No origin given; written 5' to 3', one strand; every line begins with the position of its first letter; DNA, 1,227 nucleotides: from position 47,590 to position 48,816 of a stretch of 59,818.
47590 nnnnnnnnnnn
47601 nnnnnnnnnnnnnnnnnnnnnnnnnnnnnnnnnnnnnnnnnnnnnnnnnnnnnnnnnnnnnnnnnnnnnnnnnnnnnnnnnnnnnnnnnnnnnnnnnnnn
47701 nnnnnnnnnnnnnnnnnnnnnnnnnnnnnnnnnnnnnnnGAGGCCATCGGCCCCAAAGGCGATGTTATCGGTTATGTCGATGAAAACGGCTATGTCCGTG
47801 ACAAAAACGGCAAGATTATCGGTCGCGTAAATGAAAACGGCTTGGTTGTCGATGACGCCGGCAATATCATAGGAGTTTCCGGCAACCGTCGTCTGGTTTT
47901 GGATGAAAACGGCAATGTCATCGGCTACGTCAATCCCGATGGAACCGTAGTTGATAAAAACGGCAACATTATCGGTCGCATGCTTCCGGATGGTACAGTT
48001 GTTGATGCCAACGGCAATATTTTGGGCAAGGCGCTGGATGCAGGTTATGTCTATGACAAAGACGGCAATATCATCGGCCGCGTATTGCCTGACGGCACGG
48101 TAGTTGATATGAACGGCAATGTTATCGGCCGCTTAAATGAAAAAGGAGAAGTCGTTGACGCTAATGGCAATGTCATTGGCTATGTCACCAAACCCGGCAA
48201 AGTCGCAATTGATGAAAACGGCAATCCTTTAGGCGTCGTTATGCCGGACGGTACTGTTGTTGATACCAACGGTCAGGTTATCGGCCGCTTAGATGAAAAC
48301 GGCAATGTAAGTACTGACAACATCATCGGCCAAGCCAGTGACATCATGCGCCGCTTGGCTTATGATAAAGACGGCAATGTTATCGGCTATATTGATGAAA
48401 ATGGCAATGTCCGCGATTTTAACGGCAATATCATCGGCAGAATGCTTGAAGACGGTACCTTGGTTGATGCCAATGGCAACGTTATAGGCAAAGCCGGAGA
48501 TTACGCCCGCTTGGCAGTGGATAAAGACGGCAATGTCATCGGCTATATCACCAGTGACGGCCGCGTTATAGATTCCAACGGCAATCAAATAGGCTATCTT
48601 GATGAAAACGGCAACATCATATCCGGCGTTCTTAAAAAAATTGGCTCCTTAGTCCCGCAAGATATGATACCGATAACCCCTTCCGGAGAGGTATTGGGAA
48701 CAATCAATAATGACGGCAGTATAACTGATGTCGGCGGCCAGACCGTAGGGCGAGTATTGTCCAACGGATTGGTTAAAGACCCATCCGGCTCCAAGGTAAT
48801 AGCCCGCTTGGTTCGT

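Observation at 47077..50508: Extra 1143-aa repeat protein inserted between virB9 and virB10, made of the same 17-aa unit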

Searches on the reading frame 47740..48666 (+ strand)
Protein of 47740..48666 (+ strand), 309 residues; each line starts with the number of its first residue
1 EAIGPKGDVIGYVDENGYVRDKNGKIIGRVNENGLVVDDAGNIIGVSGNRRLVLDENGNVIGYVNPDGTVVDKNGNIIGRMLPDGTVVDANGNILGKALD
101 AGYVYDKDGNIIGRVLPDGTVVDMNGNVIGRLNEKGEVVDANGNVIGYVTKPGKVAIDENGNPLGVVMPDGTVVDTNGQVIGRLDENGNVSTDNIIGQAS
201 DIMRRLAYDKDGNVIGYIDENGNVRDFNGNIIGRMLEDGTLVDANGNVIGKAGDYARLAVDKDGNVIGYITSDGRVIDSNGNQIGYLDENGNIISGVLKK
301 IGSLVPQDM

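Call 67: predict_structure(alignment_id=A3)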
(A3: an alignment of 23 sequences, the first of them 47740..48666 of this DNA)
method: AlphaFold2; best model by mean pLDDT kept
length: 309 residues; sequences in the alignment: 23
mean_pLDDT: 82.7   pTM: 0.42
mean pLDDT of the five models: 82.7, 80.3, 79.3, 73.1, 71.4
residues with pLDDT >= 90: 109; 70-90: 153; 50-70: 45; < 50: 2
segments of 3 or more residues with pLDDT < 50: none
pLDDT, mean of each block of 10 residues (from residue 1): 72 82 89 77 73 83 83 88 88 88 70 78 85 85 83 68 70 69 73 84 93 95 95 97 97 95 93 91 88 75 55
secondary structure, 60 per line:
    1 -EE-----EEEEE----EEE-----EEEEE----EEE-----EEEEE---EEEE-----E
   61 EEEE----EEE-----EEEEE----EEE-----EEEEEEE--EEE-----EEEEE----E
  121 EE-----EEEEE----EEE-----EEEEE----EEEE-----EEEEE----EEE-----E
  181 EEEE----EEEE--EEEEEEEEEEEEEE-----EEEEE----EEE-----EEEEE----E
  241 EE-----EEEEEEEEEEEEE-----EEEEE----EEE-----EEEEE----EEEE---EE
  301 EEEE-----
elements in order: E9-13 E18-20 E26-30 E35-37 E43-47 E51-54 E60-64 E69-71 E77-81 E86-88 E94-100 E103-105 E111-115 E120-122 E128-132 E137-139 E145-149 E154-157 E163-167 E172-174 E180-184 E189-192 E195-208 E214-218 E223-225 E231-235 E240-242 E248-260 E266-270 E275-277 E283-287 E292-295 E299-304

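Call 71: fold_search(model_id=the predicted structure, library=pdb)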
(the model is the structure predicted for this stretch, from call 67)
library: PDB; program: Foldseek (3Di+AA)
matches with E <= 10: 1354; with E <= 0.001: 66
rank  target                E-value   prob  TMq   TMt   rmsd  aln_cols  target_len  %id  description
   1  8qja_B                1.4e-13  0.87  0.11  0.04  29.0       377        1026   16  T6SS-linked Rhs repeat protein - Advenella mimigardefordensis VgrG-Rhs core (released 2024-09-25)
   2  8prj                  3.9e-11  0.72  0.12  0.12  23.8       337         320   14  The structure of v31Bagel8 (released 2024-07-24)
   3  7awy                  2.4e-10  0.44  0.11  0.11  23.0       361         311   15  Crystal structure of the computationally designed Scone-R protein (released 2021-01-13)
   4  8cp6_B                1.4e-09  0.28  0.10  0.05  29.4       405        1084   14  Type six secretion system exported effector 5 (Tse5) (released 2023-12-06)
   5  4igl_B                1.9e-09  0.23  0.10  0.06  24.5       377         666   15  Structure of the RHS-repeat containing BC component of the secreted ABC toxin complex from Yersinia entomophaga (released 2013-08-07)
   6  4igl_D                4.8e-09  0.21  0.10  0.06  24.7       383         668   15  Structure of the RHS-repeat containing BC component of the secreted ABC toxin complex from Yersinia entomophaga (released 2013-08-07)
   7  7dxn_B                4.3e-08  0.16  0.10  0.09  24.2       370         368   14  Plant growth-promoting factor YxaL from Bacillus velezensis (released 2022-01-19)
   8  5kis_B                5.8e-08  0.13  0.08  0.07  23.4       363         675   15  YenB/RHS2 complex (released 2017-08-09)
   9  7evf                  8.7e-08  0.16  0.11  0.10  23.4       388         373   19  Plant growth-promoting factor YxaL mutant from Bacillus velezensis - T175W/S213G/W215A (released 2022-01-12)
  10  6r60_A                9.6e-08  0.33  0.11  0.14  23.6       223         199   20  asymmetric antiparallel assembly of two 5-bladed beta-propeller fragments (released 2019-11-13)
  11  7eq5_B                1.1e-07  0.16  0.11  0.10  23.8       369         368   15  Plant growth-promoting factor YxaL mutant from Bacillus velezensis - T175W/W215G (released 2022-01-12)
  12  9g2f_A                1.3e-07  0.16  0.11  0.04  28.7       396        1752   14  Mouse Teneurin2 dimer variant A1B1 (released 2026-01-21)
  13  6fay                  3.9e-07  0.14  0.11  0.04  26.3       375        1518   14  Teneurin3 monomer (released 2018-03-28)
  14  7dxn_A                3.9e-07  0.12  0.10  0.09  23.9       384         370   16  Plant growth-promoting factor YxaL from Bacillus velezensis (released 2022-01-19)
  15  1dfc_A                4.3e-07  0.11  0.11  0.09  25.7       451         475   11  CRYSTAL STRUCTURE OF HUMAN FASCIN, AN ACTIN-CROSSLINKING PROTEIN (released 2000-11-22)
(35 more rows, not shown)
